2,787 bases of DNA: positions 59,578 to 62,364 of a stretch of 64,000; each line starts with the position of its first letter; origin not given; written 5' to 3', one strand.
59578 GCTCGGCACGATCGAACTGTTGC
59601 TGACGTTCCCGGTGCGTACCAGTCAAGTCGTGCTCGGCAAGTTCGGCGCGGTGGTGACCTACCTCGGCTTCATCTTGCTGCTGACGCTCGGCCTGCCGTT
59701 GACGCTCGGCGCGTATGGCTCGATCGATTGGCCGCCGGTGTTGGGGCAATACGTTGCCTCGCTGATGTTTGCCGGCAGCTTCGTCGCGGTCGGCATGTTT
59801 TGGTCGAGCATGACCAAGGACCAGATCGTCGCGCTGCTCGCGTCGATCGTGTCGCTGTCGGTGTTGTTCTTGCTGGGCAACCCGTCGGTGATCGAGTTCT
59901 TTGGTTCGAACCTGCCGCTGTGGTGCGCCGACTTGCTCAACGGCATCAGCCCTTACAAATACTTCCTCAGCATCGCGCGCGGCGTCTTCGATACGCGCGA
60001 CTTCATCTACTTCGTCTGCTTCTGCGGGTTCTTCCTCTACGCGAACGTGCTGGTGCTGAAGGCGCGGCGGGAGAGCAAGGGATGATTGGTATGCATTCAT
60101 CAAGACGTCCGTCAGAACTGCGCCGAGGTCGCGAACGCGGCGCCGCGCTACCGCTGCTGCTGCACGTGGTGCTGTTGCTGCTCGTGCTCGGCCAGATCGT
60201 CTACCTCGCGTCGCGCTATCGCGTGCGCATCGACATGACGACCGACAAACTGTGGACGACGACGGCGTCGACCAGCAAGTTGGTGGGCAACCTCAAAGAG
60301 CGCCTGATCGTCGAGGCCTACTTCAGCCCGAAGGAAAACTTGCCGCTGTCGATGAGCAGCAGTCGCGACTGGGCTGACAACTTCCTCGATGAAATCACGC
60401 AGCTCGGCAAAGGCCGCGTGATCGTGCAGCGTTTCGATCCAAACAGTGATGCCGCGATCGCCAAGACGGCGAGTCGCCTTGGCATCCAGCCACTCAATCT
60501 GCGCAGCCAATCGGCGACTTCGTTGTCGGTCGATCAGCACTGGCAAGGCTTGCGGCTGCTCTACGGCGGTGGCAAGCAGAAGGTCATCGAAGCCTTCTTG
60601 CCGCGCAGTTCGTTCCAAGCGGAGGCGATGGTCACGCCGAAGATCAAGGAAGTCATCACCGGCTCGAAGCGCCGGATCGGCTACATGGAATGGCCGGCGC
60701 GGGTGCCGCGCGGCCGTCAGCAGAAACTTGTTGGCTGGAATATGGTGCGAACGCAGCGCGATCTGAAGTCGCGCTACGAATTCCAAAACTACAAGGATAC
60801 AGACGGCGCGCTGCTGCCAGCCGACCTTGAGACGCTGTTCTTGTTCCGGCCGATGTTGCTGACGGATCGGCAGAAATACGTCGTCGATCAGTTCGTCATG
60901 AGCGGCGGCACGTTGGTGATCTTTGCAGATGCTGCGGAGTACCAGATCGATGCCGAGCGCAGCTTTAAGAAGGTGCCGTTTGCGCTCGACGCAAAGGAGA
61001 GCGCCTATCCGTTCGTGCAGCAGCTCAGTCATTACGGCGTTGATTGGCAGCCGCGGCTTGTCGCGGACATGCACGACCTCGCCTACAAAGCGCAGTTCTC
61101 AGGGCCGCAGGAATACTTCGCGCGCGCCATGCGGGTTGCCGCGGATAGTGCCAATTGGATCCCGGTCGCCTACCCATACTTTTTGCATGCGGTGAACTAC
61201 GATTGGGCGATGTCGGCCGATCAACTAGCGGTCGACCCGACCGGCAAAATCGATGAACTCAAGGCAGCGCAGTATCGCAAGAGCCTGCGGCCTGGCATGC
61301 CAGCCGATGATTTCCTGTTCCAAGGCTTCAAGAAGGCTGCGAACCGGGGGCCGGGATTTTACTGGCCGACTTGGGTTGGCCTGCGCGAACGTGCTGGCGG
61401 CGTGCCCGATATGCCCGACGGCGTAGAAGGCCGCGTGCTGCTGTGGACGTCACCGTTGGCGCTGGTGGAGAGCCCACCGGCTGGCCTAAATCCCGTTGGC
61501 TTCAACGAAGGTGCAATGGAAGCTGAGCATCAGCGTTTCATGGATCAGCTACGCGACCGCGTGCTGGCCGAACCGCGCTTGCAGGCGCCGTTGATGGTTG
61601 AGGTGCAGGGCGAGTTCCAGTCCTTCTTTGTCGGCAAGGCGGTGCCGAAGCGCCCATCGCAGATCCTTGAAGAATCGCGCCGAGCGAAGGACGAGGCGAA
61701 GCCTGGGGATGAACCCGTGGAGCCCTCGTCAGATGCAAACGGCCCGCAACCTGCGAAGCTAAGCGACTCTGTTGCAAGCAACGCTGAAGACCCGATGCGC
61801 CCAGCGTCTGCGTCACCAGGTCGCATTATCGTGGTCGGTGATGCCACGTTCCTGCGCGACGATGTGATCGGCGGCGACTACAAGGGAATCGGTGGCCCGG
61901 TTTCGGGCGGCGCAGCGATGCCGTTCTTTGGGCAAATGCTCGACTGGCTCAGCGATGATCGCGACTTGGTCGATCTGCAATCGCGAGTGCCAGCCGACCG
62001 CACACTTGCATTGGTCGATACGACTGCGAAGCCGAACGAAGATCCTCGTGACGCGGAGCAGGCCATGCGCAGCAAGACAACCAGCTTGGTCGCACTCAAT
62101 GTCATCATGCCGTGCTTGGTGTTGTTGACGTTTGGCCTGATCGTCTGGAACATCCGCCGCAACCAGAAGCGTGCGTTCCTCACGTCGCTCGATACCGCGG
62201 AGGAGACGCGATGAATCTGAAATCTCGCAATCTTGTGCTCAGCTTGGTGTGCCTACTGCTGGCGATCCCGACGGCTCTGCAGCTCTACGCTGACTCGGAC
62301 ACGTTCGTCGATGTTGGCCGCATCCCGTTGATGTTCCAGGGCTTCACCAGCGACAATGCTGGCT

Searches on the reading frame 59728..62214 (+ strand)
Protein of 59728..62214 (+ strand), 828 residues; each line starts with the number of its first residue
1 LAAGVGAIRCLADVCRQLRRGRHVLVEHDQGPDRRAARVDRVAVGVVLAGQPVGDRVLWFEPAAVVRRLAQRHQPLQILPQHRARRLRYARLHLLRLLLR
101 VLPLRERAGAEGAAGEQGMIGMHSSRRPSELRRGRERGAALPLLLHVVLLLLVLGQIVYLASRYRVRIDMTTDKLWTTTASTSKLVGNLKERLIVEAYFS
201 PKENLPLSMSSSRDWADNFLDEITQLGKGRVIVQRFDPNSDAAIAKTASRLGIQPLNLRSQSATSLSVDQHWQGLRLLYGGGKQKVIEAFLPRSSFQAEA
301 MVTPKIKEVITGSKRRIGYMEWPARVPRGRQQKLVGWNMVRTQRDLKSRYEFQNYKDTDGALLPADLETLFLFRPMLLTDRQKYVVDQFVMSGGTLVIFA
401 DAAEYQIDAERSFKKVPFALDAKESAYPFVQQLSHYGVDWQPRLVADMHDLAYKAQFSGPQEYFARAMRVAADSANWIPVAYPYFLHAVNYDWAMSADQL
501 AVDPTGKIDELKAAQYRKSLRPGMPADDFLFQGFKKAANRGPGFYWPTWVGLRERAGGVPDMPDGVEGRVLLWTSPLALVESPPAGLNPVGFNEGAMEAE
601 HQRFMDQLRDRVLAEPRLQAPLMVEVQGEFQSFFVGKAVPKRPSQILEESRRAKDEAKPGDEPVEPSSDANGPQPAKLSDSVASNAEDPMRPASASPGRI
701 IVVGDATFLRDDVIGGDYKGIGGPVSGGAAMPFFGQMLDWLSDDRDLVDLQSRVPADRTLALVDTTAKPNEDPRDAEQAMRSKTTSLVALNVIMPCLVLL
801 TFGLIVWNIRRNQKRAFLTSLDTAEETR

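Call 18: search_protein_families(library=ncbifam, proteins=[window:59728-62214:+], max_evalue=0.00001)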
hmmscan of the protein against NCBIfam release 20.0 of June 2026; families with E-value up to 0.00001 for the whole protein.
window:59728-62214:+ (828 aa): 1 family
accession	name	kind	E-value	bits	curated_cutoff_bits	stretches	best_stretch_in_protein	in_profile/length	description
TIGR03521.1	GldG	equivalog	2.9e-18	65.8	389.85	1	377-518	246-375/552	gliding motility-associated ABC transporter substrate-binding protein GldG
